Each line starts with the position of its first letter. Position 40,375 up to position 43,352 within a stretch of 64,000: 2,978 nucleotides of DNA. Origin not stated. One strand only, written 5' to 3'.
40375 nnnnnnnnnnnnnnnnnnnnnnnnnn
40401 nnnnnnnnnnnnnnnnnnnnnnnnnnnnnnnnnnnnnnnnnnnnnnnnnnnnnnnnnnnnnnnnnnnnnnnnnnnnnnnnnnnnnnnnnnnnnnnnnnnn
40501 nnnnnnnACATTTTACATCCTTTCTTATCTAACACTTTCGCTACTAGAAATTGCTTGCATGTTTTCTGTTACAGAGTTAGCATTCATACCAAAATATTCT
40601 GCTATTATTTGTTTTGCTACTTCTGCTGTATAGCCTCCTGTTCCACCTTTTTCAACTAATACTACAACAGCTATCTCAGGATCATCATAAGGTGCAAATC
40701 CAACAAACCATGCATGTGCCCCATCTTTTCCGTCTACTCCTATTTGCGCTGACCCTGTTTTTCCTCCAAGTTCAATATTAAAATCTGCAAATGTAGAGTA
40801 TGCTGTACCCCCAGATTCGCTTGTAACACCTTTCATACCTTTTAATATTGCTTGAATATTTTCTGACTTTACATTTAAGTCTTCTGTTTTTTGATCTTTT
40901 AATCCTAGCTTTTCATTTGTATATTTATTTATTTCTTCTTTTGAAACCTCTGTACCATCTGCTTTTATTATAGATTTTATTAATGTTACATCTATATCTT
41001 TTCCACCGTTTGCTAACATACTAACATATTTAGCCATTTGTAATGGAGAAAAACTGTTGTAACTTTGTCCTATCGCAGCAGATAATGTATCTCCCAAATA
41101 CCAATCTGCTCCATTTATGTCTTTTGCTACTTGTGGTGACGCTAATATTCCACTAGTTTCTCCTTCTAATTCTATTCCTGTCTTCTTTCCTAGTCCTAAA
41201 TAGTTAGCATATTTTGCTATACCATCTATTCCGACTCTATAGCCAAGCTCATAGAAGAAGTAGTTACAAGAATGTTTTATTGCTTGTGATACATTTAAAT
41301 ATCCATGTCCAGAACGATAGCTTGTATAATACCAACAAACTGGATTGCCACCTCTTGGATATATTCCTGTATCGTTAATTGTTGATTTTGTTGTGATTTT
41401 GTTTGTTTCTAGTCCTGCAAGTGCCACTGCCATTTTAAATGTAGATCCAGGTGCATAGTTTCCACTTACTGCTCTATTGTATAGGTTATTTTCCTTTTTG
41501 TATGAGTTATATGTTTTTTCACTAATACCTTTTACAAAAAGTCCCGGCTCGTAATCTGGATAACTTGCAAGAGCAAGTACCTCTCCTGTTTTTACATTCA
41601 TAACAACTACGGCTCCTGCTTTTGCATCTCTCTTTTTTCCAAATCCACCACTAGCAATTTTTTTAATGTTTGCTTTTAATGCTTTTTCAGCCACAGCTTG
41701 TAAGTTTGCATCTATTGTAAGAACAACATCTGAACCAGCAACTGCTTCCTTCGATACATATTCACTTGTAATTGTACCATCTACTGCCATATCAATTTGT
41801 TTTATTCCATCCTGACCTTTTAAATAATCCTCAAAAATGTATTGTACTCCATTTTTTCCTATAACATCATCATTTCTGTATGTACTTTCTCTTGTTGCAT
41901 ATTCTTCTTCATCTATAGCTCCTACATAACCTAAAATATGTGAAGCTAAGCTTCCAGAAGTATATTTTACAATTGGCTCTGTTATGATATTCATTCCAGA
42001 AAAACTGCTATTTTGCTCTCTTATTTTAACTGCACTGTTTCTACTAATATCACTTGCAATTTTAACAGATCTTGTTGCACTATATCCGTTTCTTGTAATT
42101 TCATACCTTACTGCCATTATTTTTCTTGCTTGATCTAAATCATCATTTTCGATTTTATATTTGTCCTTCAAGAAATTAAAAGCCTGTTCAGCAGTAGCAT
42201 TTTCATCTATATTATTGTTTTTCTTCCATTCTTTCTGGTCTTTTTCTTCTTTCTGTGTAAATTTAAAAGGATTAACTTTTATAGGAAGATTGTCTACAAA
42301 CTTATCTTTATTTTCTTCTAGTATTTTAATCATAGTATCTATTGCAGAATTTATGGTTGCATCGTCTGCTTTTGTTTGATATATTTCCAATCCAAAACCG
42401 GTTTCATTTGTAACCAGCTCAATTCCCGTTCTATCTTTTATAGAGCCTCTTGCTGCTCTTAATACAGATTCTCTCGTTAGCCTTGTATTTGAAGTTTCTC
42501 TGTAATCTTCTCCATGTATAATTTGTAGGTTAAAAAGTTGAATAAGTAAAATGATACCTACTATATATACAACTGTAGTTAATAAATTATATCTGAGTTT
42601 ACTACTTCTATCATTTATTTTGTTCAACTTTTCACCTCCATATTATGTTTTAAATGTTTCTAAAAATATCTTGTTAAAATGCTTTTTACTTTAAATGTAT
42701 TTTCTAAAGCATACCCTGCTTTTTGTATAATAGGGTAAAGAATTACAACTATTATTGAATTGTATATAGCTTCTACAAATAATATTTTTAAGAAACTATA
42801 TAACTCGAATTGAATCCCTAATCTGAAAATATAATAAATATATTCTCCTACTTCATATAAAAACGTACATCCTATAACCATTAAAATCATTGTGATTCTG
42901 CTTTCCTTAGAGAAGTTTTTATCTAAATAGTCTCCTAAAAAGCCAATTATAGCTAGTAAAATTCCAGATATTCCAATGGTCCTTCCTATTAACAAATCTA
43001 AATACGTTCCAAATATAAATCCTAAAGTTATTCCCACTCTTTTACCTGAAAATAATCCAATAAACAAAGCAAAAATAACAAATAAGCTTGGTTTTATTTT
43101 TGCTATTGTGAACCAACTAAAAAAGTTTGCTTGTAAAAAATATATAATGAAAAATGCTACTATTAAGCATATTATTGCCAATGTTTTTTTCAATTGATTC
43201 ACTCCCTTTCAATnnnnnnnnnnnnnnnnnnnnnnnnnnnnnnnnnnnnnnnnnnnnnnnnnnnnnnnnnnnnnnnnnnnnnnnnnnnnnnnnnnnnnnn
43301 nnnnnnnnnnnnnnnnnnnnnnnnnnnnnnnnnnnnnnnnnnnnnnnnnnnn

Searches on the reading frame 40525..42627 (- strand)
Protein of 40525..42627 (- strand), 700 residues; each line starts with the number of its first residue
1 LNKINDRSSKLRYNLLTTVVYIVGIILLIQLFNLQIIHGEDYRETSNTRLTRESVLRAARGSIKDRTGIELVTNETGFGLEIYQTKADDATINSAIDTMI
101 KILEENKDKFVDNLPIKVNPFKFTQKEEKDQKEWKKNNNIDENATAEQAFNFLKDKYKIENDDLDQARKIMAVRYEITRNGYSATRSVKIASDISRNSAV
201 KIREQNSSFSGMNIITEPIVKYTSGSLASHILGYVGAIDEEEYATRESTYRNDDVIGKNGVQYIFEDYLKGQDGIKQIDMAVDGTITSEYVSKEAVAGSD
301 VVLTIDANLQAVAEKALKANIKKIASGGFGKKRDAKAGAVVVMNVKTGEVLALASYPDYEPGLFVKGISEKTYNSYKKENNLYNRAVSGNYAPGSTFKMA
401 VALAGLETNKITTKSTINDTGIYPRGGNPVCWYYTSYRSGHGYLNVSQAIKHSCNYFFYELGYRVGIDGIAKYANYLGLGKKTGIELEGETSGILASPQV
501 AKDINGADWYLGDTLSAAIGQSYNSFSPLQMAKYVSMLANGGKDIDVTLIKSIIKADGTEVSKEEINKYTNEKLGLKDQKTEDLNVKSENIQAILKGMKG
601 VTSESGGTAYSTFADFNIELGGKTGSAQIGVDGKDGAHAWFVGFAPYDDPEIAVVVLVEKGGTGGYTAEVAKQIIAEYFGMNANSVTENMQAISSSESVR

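Call 71: search_protein_families(library=pfam, proteins=[window:40525-42627:-], max_evalue=0.00001)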
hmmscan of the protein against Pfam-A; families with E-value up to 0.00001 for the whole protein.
window:40525-42627:- (700 aa): 2 families
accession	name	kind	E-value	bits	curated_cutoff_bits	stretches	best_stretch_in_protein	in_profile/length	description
PF00905.27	Transpeptidase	-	1.9e-69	234.6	22.1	1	338-675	1-298/299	Penicillin binding protein transpeptidase domain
PF03717.20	PBP_dimer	-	5.1e-33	115.4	24.4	1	57-289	3-178/180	Penicillin-binding Protein dimerisation domain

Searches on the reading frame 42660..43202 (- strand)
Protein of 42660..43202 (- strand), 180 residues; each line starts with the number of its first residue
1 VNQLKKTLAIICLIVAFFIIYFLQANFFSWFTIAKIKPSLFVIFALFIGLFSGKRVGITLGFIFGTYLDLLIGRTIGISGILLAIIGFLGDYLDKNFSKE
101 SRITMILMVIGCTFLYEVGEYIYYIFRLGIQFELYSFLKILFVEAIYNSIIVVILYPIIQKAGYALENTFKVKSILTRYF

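Call 71: search_protein_families(library=pfam, proteins=[window:42660-43202:-], max_evalue=0.00001)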
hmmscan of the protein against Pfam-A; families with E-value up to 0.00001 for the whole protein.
window:42660-43202:- (180 aa): 1 family
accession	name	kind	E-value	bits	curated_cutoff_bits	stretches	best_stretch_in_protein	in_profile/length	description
PF04093.17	MreD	-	3.2e-14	53.8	24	1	10-161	7-153/158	rod shape-determining protein MreD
